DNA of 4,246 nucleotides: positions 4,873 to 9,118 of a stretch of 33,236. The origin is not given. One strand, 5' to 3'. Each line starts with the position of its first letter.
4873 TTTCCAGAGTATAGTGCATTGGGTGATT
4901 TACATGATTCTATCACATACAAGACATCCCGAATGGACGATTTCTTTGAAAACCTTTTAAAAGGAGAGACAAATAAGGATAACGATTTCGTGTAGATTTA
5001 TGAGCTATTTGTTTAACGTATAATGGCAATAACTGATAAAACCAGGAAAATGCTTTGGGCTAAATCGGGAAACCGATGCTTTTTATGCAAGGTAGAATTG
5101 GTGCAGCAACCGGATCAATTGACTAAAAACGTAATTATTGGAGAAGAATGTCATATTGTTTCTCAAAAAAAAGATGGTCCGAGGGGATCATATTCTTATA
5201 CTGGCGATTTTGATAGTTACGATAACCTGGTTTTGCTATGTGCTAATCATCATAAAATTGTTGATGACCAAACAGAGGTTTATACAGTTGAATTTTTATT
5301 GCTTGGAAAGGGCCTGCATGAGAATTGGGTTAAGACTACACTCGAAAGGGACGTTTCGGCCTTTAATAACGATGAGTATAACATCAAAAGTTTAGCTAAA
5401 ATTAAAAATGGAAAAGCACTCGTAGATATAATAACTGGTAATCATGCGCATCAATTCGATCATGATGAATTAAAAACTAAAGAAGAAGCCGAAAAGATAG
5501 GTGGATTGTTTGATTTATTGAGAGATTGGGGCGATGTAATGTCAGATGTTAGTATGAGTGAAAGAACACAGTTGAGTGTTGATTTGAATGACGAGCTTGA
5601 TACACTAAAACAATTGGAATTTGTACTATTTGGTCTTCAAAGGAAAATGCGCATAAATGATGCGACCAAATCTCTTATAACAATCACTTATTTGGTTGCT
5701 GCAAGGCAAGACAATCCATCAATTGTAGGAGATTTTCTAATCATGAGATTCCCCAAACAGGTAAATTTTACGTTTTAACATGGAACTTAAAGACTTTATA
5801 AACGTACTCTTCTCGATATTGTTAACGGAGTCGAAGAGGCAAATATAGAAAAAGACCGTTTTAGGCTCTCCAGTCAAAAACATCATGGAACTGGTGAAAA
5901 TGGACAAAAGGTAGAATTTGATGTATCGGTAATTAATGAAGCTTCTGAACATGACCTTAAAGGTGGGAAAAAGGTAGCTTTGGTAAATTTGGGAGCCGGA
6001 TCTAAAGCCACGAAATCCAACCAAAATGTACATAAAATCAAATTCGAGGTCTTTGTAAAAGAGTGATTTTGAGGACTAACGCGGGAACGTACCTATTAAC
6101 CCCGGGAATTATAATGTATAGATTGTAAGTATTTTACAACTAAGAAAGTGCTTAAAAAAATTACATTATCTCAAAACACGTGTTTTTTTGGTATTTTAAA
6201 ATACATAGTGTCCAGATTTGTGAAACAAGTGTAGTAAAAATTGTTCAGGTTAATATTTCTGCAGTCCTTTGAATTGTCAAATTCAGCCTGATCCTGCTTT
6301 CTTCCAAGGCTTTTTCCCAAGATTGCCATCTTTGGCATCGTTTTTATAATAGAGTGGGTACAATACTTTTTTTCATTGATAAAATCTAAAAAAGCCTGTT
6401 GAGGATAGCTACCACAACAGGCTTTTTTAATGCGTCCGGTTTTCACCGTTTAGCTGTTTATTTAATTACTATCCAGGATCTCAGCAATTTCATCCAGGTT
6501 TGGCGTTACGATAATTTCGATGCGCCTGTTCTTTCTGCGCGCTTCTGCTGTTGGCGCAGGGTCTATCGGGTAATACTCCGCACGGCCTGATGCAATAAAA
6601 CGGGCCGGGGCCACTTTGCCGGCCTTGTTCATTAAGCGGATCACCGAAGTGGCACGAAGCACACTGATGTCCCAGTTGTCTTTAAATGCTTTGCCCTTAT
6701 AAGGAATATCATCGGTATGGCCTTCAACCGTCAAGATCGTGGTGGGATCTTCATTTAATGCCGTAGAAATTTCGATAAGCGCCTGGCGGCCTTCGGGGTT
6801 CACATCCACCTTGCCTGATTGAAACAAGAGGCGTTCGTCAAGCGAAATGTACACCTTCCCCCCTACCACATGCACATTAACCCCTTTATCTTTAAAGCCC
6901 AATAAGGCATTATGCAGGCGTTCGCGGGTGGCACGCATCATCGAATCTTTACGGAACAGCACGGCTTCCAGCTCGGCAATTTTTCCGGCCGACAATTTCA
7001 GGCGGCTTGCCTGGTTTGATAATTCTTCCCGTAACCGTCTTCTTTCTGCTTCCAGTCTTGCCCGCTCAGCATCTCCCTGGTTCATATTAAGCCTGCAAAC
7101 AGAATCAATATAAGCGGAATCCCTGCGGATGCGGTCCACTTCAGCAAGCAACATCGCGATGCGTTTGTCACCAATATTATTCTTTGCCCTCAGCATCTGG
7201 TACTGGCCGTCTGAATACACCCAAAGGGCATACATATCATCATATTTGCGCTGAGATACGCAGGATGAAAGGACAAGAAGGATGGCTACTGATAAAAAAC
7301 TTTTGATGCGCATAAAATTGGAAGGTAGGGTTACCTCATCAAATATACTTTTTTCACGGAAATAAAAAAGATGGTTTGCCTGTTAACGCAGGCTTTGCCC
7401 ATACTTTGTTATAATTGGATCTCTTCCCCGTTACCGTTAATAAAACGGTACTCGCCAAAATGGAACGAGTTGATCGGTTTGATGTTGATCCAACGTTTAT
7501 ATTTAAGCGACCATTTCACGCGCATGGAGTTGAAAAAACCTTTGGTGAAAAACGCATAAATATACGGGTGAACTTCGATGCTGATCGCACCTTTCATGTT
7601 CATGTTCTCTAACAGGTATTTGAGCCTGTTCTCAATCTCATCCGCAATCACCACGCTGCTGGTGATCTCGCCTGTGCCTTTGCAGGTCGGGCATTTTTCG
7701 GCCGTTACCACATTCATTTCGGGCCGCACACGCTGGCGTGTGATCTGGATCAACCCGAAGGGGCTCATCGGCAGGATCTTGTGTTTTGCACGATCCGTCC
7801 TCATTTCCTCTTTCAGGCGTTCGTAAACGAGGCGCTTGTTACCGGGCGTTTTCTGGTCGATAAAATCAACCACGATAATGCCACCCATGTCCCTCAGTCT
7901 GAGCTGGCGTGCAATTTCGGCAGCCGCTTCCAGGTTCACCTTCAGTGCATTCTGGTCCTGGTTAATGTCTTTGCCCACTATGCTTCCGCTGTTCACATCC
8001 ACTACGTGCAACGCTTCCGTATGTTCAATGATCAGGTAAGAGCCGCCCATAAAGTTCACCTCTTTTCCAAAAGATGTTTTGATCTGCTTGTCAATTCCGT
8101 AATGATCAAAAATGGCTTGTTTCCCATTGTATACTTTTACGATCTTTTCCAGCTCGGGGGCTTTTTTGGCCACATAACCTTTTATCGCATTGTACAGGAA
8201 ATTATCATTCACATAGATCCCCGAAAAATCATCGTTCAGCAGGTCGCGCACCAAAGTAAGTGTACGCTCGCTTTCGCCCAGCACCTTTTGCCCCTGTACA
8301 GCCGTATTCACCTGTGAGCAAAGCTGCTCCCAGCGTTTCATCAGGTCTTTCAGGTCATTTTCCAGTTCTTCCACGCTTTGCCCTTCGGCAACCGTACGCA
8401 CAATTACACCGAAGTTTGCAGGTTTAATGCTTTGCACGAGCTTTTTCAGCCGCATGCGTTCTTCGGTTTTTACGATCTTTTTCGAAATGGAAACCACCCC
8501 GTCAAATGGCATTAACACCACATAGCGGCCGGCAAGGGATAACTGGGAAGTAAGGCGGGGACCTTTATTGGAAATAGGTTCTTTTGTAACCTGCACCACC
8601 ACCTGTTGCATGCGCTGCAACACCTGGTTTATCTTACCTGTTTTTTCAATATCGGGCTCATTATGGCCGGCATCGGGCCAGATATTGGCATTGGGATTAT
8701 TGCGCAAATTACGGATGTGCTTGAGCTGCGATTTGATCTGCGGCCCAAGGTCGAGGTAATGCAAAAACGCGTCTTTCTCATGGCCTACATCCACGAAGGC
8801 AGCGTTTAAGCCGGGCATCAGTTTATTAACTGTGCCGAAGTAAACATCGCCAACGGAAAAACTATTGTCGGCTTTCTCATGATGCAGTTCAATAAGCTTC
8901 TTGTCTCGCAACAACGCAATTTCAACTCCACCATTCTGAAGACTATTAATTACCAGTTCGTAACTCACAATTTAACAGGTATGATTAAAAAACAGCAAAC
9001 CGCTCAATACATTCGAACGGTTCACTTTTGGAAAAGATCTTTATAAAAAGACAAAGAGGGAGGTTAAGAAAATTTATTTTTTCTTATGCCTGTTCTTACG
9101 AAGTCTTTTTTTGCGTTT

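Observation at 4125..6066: Membrane protein / small protein / HNH nuclease / trypco2-like four-gene cassette: candidate undescribed conflict (defence) system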

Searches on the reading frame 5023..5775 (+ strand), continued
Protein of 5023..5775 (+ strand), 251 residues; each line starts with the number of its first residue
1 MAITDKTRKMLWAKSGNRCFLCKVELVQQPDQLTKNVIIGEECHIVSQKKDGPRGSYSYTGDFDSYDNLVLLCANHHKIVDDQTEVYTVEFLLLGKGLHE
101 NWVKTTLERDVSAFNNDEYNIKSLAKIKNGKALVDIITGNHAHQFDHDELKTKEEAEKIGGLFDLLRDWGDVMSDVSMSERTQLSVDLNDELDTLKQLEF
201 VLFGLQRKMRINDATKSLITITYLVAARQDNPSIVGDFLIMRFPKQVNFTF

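Call 55: find_related_loci(query=A1, collection=viral_contigs, flank=5000)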
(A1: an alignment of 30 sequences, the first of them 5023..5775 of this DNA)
Query A1 (251 aa) in viral_contigs; peptide patterns used: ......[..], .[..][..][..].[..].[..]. (x = any residue, [..] = any of these).
39 stretches matched a pattern; 4 encode a relative of the query (tblastn E <= 1e-3); 4 distinct loci.
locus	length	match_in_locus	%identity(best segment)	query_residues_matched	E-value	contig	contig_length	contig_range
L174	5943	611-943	52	1-108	4e-33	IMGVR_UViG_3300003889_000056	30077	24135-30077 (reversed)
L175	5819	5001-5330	48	1-107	3e-30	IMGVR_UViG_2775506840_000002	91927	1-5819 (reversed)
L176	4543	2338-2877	31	4-197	9e-15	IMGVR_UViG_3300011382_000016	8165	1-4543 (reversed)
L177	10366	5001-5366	32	10-127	9e-13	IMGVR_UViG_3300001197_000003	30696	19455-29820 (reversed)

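Call 99: search_dna_similar(query=window:5023-5775:+, collection=phages, mode=protein, max_evalue=0.00001, max_rows=15)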
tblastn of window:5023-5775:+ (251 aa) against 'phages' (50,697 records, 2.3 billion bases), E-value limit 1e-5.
No match.

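Call 100: search_dna_similar(query=window:5023-5775:+, collection=plasmids, mode=protein, max_evalue=0.00001, max_rows=15)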
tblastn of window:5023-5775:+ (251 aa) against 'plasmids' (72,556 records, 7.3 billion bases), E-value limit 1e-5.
Records with a match: 70; places in all: 70; records where one place covers at least 80% of the query: 2.
Best place of each record, by identity: <60% 70.
By first word of the organism name: Agrobacterium 17; Klebsiella 10; Rhizobium 5; Escherichia 4; Acinetobacter 4; Enterobacter 3; Rhodococcus 3; Bacillus 2; Shewanella 2; Arthrobacter 2; and 16 more.
By predicted mobility (MOB-suite, as given by PLSDB): conjugative 28; non-mobilizable 22; mobilizable 20.
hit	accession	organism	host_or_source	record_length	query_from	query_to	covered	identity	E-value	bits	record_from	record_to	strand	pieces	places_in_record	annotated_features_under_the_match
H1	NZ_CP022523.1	Pseudoalteromonas sp. NC201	pure culture,sea water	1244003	1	197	78%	34.9%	2e-21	100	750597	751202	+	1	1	none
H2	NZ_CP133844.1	Citricoccus sp. I39-566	cell culture,Oceanic seawater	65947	1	204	81%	29.0%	1e-21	100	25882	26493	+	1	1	hypothetical protein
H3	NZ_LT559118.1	Nonomuraea gerenzanensis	-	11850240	1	209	83%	28.0%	8e-23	103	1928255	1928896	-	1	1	none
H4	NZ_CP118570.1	Enterobacter hormaechei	Homo sapiens,blood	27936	7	182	70%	32.3%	5e-11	69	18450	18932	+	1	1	hypothetical protein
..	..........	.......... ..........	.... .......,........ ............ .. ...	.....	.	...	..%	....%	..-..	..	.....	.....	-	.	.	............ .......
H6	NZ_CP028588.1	Escherichia coli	Homo sapiens,Culture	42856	7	182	70%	32.3%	5e-11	69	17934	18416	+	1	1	hypothetical protein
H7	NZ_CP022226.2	Escherichia coli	Homo sapiens,Culture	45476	7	182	70%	32.3%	5e-11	69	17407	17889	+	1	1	hypothetical protein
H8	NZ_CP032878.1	Escherichia coli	Homo sapiens,Culture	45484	7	182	70%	32.3%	5e-11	69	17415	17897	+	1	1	hypothetical protein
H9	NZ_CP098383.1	Escherichia coli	Homo sapiens,sputum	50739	7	182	70%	32.3%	5e-11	69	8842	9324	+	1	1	hypothetical protein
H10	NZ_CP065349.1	Klebsiella pneumoniae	pure culture,river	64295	7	182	70%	32.3%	5e-11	69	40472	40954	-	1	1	hypothetical protein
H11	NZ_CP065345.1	Klebsiella pneumoniae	pure culture,river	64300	7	182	70%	32.3%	5e-11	69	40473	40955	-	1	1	hypothetical protein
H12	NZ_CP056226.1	Klebsiella pneumoniae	culture,Wastewater influent sample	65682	7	182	70%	32.3%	5e-11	69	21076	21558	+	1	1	hypothetical protein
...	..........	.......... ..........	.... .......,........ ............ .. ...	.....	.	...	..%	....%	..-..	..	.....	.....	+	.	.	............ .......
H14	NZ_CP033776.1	Klebsiella pneumoniae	Homo sapiens,Bronchoalveolar lavage ...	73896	7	182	70%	32.3%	5e-11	69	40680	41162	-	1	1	hypothetical protein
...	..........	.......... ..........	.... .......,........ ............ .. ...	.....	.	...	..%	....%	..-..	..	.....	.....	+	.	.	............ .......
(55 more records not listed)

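Call 101: get_annotated_region(hit=H6, flank=4000)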
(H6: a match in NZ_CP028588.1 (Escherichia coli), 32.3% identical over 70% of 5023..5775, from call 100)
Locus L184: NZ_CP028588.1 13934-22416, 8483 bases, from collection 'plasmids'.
description: Escherichia coli strain WCHEC4533 plasmid pNDM4_000533, complete sequence
organism: Escherichia coli (NCBI taxid 562)
taxonomy: Bacteria; Pseudomonadota; Gammaproteobacteria; Enterobacterales; Enterobacteriaceae; Escherichia; Escherichia coli
host: -; source: Homo sapiens,Culture; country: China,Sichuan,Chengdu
typing (MOB-suite, as given by PLSDB): mobilizable; replicon IncFIA,rep_cluster_1418
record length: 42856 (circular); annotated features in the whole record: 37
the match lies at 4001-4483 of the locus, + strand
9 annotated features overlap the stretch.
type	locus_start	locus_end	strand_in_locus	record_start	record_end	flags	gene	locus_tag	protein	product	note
CDS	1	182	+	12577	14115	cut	-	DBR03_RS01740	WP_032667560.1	IS66 family transposase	-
CDS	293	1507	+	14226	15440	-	-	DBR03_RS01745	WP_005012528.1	type II site-specific deoxyribonuclease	-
CDS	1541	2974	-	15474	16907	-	-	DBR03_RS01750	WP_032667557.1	DNA cytosine methyltransferase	-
CDS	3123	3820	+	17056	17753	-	-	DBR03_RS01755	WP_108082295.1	IS1 family transposase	-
CDS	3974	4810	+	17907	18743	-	-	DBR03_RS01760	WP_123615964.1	hypothetical protein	-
CDS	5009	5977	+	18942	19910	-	-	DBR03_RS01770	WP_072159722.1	IS5 family transposase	-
CDS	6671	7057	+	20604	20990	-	stbA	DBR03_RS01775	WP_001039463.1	plasmid stabilization protein StbA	-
CDS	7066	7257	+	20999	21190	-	-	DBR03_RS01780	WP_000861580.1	hypothetical protein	-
CDS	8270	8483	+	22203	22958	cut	repE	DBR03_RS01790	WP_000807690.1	replication initiation protein RepE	-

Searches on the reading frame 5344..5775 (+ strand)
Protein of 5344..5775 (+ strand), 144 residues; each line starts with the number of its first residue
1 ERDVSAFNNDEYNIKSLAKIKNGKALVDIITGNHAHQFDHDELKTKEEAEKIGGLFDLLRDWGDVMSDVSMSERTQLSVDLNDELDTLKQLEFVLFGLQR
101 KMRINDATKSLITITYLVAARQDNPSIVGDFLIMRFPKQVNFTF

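Call 84: search_solved_structures(query=A8, max_evalue=10, show_alignments=0)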
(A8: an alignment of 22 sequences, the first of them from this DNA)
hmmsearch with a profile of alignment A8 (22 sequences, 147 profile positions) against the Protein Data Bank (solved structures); distinct sequences matched with E-value up to 10: 1.
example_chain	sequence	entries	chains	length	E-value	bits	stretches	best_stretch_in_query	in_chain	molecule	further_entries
6p5a_A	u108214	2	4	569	0.8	12.5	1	47-86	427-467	Transposable element P transposase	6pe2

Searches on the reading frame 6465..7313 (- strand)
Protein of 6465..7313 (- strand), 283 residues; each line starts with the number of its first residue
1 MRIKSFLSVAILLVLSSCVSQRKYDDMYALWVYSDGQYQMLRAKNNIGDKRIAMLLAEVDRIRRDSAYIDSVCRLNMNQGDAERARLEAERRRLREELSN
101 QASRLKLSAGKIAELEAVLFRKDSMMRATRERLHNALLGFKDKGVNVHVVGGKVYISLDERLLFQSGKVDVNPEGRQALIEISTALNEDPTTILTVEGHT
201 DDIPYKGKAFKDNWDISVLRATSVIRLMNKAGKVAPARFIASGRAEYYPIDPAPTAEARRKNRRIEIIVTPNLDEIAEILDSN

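Call 61: search_protein_families(library=pfam, proteins=[window:6465-7313:-], max_evalue=0.001)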
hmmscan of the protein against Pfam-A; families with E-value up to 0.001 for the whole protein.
window:6465-7313:- (283 aa): 1 family
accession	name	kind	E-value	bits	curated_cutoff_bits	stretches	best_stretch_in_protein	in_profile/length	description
PF00691.25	OmpA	-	9e-15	55.3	27.2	1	163-263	1-98/98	OmpA family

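Call 92: list_cluster_members(proteins=[window:6465-7313:-])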
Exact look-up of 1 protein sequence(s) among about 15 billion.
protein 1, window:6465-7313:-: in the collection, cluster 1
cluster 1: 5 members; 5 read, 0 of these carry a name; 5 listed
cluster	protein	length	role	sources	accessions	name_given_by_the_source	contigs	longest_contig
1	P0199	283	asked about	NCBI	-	-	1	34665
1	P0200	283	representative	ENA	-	-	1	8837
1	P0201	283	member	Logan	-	-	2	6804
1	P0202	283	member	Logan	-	-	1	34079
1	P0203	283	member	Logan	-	-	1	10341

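Call 93: find_encoding_contigs(protein=P0202, flank=10000, max_places=3)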
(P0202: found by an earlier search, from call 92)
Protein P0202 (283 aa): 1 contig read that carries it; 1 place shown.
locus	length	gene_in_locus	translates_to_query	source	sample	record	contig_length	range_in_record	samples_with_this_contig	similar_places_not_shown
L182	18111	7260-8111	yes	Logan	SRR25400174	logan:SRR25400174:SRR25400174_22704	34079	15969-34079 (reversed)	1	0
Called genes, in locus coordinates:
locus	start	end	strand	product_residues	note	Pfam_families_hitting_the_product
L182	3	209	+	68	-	?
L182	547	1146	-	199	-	PF25593:GldD_lipo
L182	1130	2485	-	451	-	PF01595:CNNM, PF00571:CBS (weak), PF03471:CorC_HlyC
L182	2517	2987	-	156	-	PF00436:SSB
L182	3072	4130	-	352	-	PF00730:HhH-GPD, PF00633:HHH (weak), PF14815:NUDIX_4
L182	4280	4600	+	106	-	PF00216:Bac_DNA_binding, PF18291:HU-HIG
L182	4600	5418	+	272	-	PF13176:TPR_7 (faint), PF14559:TPR_19 (faint), PF23914:TPR_CcmH_CycH, PF03704:BTAD (weak), PF21033:RMD1-3, PF13414:TPR_11 (weak), PF13432:TPR_16, PF12895:ANAPC3 (weak), +6 more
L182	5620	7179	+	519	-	PF10150:RNase_E_G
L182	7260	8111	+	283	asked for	PF00691:OmpA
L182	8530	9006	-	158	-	-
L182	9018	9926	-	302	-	PF02086:MethyltransfD12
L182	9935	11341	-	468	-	-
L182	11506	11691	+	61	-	-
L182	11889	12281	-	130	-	-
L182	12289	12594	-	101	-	-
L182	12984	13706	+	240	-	-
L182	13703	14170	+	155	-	-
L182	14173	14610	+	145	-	-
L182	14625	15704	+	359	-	PF12760:Zn_ribbon_IS1595, PF12762:DDE_Tnp_IS1595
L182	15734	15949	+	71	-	-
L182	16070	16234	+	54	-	-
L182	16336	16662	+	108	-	PF01503:PRA-PH (weak), PF03819:MazG, PF12643:MazG-like (weak)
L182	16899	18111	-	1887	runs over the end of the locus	PF19408:PKD_6 (faint), PF18911:PKD_4 (weak), PF00801:PKD (weak), PF18911:PKD_4, PF00801:PKD (weak), PF18911:PKD_4, PF18962:Por_Secre_tail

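Call 94: find_encoding_contigs(protein=P0203, flank=10000, max_places=3)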
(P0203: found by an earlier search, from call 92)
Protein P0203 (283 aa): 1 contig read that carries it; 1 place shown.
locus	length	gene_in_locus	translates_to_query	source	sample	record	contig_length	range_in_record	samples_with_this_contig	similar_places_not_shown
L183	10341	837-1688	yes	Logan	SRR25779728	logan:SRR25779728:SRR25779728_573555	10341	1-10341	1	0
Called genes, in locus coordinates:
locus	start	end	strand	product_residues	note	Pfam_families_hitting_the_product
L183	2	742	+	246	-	?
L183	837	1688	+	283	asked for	PF00691:OmpA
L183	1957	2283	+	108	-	PF01503:PRA-PH (weak), PF03819:MazG, PF12643:MazG-like (weak)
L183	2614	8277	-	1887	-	PF19408:PKD_6 (faint), PF18911:PKD_4 (weak), PF00801:PKD (weak), PF18911:PKD_4, PF00801:PKD (weak), PF18911:PKD_4, PF18962:Por_Secre_tail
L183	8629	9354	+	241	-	-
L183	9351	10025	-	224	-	-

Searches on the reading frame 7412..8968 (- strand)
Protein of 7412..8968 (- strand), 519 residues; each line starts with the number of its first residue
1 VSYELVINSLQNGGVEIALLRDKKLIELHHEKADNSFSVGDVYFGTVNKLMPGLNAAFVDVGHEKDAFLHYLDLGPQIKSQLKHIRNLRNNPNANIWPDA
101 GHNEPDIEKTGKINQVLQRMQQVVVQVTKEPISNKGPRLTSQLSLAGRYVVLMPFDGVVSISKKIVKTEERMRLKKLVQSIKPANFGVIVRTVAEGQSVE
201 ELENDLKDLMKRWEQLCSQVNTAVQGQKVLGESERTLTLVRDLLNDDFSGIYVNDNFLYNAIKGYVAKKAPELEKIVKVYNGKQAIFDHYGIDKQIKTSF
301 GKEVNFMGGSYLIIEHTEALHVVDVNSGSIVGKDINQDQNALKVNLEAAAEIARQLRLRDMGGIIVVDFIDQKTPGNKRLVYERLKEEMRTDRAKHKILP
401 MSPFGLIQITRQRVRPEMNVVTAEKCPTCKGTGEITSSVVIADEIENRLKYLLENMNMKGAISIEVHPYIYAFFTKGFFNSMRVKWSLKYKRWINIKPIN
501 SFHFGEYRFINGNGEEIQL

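Call 61: search_protein_families(library=pfam, proteins=[window:7412-8968:-], max_evalue=0.001)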
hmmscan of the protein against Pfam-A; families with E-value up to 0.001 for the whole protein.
window:7412-8968:- (519 aa): 1 family
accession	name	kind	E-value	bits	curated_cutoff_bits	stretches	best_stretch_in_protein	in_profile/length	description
PF10150.14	RNase_E_G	-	6.9e-97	324.5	25.5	1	144-414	1-270/270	Ribonuclease E/G family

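Call 90: list_cluster_members(proteins=[window:7412-8968:-, window:18919-21045:-, window:5023-5775:+, window:23250-25886:+])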
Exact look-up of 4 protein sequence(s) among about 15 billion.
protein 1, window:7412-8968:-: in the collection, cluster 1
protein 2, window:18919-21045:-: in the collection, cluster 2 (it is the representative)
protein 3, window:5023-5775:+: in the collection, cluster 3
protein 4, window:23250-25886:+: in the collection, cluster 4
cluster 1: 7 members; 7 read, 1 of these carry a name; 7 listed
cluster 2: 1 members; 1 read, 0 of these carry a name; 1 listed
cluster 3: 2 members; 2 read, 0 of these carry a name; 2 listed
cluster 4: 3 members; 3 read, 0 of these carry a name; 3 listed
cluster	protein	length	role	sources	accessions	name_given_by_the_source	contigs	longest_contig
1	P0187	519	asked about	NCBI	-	-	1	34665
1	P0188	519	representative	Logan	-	-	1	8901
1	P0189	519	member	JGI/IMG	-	ribonuclease G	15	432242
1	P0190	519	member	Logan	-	-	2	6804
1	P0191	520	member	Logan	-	-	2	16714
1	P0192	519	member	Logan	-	-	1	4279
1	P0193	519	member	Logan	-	-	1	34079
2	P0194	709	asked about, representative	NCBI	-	-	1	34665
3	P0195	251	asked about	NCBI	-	-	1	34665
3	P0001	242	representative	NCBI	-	-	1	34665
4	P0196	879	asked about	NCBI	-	-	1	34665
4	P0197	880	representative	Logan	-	-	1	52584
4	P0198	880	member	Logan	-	-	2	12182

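Call 91: find_encoding_contigs(protein=P0189, flank=10000, max_places=4)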
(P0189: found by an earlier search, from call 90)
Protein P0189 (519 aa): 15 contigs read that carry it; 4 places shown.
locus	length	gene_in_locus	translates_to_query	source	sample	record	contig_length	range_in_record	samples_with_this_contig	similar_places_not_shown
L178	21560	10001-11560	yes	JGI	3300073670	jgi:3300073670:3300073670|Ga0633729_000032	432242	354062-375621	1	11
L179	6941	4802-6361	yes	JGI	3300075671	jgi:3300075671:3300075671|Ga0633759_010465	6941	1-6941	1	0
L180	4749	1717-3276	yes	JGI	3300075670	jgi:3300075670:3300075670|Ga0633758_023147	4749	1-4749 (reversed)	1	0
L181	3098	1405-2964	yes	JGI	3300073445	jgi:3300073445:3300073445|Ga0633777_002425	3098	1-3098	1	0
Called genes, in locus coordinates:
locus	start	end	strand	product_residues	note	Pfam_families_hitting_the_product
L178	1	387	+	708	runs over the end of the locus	PF01642:MM_CoA_mutase, PF02310:B12-binding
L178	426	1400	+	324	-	PF03308:MeaB, PF02492:cobW (faint)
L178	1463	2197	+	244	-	PF02872:5_nucleotid_C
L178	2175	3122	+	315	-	PF00149:Metallophos, PF09587:PGA_cap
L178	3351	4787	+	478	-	PF11638:DnaA_N, PF00308:Bac_DnaA, PF01695:IstB_IS21, PF08299:Bac_DnaA_C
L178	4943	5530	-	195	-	PF25593:GldD_lipo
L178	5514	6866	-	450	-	PF01595:CNNM, PF00571:CBS (weak), PF03471:CorC_HlyC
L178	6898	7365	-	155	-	PF00436:SSB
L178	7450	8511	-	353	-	PF00730:HhH-GPD, PF00633:HHH (weak), PF14815:NUDIX_4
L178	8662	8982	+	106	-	PF00216:Bac_DNA_binding, PF18291:HU-HIG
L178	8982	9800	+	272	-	PF13431:TPR_17 (faint), PF23914:TPR_CcmH_CycH, PF03704:BTAD (weak), PF14559:TPR_19 (weak), PF21033:RMD1-3, PF13414:TPR_11, PF13432:TPR_16, PF12895:ANAPC3 (weak), +7 more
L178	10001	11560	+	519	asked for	PF10150:RNase_E_G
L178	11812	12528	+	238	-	-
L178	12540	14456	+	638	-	PF07719:TPR_2 (faint), PF28559:TPR_SusR (faint), PF17874:TPR_MalT, PF13424:TPR_12 (weak), PF13374:TPR_10 (weak), PF13424:TPR_12, PF07730:HisKA_3 (weak), PF02518:HATPase_c, +3 more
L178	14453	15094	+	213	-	PF00072:Response_reg, PF00196:GerE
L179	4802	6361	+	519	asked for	PF10150:RNase_E_G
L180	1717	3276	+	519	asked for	PF10150:RNase_E_G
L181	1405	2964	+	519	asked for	PF10150:RNase_E_G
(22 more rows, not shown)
